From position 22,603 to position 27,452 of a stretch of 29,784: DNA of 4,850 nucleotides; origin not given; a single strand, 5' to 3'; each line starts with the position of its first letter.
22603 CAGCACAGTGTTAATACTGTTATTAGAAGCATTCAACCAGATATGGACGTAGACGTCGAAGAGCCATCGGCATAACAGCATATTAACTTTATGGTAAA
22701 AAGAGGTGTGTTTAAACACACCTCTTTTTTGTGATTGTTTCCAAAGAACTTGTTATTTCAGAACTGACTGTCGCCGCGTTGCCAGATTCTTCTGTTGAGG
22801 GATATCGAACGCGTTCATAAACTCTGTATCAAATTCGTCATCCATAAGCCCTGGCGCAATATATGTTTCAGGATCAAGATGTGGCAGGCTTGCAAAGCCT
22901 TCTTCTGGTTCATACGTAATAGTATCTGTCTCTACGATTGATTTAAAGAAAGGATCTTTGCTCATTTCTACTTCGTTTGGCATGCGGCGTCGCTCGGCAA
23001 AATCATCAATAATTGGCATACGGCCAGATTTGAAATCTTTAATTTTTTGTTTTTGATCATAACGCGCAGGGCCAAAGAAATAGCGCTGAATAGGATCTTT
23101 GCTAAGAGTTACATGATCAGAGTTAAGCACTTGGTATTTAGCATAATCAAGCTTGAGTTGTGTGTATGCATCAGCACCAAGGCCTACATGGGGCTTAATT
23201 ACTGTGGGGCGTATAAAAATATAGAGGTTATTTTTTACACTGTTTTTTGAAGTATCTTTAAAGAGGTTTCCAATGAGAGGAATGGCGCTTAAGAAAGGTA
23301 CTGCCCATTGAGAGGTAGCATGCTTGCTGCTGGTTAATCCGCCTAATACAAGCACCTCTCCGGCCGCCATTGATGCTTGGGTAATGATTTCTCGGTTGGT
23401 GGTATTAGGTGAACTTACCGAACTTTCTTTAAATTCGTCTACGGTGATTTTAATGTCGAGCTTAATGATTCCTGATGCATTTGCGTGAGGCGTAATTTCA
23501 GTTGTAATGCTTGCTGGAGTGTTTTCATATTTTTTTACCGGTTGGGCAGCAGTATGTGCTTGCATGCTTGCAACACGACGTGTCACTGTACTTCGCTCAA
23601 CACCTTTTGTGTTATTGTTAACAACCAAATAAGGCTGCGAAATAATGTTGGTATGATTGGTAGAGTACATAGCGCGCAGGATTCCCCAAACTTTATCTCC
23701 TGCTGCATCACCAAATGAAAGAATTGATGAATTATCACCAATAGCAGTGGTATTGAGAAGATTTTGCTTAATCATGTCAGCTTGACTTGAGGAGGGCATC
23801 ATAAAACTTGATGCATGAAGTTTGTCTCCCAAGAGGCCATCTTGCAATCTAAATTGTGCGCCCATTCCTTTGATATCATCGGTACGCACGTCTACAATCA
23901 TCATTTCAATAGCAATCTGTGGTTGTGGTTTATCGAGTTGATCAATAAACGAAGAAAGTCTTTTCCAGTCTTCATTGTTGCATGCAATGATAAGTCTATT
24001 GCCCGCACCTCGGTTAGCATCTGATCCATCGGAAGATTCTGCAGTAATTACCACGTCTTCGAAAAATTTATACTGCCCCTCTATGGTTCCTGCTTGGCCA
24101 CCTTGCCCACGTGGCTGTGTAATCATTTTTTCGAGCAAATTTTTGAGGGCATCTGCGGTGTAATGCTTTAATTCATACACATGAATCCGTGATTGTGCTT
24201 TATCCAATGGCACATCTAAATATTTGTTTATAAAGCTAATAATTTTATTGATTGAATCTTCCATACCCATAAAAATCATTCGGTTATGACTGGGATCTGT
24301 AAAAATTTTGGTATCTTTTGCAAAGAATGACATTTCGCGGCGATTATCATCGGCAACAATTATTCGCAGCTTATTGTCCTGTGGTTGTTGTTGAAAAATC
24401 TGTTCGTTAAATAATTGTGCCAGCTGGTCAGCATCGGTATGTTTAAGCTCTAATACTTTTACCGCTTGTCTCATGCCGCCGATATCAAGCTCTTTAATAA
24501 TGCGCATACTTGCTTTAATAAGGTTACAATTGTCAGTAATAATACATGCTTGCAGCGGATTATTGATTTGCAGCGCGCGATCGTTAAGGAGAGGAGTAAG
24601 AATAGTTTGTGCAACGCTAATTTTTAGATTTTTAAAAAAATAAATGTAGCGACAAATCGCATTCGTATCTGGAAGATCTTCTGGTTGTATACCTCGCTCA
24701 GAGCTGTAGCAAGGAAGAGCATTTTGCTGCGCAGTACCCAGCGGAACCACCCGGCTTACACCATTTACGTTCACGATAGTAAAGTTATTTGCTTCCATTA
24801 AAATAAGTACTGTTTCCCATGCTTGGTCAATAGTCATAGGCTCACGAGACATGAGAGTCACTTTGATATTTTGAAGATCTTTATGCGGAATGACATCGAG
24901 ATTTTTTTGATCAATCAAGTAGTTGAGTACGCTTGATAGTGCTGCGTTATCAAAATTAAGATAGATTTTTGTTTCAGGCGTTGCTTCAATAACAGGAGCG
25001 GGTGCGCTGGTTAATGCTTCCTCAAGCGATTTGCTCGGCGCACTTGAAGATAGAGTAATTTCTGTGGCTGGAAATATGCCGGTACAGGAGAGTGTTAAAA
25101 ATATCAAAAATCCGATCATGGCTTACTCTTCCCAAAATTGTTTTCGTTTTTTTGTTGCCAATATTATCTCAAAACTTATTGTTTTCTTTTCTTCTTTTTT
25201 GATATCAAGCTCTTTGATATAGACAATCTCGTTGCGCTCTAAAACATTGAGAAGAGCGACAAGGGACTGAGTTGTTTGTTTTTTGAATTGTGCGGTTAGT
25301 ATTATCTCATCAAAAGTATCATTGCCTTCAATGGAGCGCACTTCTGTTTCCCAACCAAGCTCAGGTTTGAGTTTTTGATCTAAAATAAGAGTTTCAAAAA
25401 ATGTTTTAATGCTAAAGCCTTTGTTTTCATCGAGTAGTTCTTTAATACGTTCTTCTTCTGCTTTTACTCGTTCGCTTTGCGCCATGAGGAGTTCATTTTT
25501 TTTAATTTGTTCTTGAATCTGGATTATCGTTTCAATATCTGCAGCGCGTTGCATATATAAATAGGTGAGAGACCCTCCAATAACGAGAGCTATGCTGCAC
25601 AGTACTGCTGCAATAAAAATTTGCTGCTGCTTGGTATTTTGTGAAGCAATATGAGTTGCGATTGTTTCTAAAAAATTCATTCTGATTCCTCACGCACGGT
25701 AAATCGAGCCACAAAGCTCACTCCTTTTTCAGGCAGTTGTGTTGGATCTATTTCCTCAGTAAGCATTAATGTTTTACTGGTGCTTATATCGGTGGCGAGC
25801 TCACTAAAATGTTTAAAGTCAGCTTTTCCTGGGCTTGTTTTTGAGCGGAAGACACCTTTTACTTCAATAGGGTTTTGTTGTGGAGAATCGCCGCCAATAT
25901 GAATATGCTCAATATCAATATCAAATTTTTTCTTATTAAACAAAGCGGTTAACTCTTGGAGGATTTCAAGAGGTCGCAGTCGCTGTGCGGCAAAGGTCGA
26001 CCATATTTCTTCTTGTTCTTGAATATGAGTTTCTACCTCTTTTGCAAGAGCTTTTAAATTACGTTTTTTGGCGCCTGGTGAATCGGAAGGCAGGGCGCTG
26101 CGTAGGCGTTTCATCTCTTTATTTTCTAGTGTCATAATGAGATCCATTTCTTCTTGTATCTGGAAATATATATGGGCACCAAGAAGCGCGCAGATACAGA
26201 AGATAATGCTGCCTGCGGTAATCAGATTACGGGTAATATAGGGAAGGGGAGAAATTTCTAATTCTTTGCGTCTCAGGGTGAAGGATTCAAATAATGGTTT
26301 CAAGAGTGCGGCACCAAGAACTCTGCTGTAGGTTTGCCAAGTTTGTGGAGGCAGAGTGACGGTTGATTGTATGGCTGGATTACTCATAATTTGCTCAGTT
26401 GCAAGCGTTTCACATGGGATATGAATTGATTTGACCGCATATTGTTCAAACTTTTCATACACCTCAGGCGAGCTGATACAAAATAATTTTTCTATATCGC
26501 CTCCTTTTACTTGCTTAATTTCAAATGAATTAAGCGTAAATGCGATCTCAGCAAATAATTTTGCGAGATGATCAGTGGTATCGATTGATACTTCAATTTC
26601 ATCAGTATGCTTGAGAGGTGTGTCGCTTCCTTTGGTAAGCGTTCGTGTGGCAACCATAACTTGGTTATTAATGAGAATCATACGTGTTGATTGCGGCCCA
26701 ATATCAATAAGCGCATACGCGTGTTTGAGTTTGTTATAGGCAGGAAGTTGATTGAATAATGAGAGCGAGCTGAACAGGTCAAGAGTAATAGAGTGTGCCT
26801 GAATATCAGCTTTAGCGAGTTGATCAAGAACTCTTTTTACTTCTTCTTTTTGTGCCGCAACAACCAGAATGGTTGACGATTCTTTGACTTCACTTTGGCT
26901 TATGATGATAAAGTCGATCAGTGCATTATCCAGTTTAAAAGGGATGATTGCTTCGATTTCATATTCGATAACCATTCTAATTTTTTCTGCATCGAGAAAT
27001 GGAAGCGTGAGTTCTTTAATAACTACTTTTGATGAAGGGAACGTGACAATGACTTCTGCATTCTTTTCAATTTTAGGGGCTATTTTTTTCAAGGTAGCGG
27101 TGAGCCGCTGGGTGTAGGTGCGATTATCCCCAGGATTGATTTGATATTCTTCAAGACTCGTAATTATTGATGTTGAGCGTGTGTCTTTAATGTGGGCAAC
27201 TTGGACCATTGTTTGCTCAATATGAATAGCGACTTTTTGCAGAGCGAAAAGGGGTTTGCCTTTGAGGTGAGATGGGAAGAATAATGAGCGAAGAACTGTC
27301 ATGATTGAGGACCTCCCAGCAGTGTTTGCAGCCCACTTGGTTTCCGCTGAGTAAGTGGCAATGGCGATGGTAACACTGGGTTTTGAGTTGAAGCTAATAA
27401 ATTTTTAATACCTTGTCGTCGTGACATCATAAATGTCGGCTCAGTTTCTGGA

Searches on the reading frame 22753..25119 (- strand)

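Call 11: search_protein_families(library=pfam, proteins=[window:22753-25119:-], max_evalue=0.001)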
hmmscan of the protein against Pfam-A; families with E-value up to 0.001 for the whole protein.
window:22753-25119:- (788 aa): 3 families
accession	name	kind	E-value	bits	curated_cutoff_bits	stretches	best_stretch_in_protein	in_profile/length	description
PF00263.26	Secretin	-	2.5e-32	112.3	27.5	1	484-642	2-169/169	Bacterial type II and III secretion system protein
PF03958.22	Secretin_N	-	6.4e-10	39.5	28.2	0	220-299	1-62/69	Bacterial type II/III secretion system short domain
PF21305.2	type_II_gspD_N0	-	1.9e-05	24.8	27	1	54-124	1-71/71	GspD-like, N0 domain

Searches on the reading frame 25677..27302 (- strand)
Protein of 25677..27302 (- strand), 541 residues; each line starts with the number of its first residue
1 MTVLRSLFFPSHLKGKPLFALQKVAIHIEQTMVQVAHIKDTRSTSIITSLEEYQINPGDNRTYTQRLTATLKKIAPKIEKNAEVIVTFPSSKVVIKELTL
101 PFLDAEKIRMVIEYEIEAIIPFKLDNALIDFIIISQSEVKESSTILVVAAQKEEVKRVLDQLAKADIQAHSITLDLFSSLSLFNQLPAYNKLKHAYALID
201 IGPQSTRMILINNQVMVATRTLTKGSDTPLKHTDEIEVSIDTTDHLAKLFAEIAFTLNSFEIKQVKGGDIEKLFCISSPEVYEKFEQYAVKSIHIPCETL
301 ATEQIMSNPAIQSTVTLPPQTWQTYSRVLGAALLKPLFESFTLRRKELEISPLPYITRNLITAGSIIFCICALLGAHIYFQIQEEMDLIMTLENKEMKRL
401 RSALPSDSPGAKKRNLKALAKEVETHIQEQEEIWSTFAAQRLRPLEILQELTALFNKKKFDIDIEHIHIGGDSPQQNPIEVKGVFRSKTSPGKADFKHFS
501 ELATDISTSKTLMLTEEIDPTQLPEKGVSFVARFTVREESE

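Call 11: search_protein_families(library=pfam, proteins=[window:25677-27302:-], max_evalue=0.001)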
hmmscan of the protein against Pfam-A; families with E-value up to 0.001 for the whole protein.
window:25677-27302:- (541 aa): 2 families
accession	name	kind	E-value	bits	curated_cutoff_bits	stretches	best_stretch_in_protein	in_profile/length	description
PF11104.14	PilM_2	-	3.1e-17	63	27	1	60-227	40-213/340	Type IV pilus assembly protein PilM;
PF05134.19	T2SSL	-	9.5e-06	25.6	25.5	1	78-176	40-135/231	Type II secretion system (T2SS), protein L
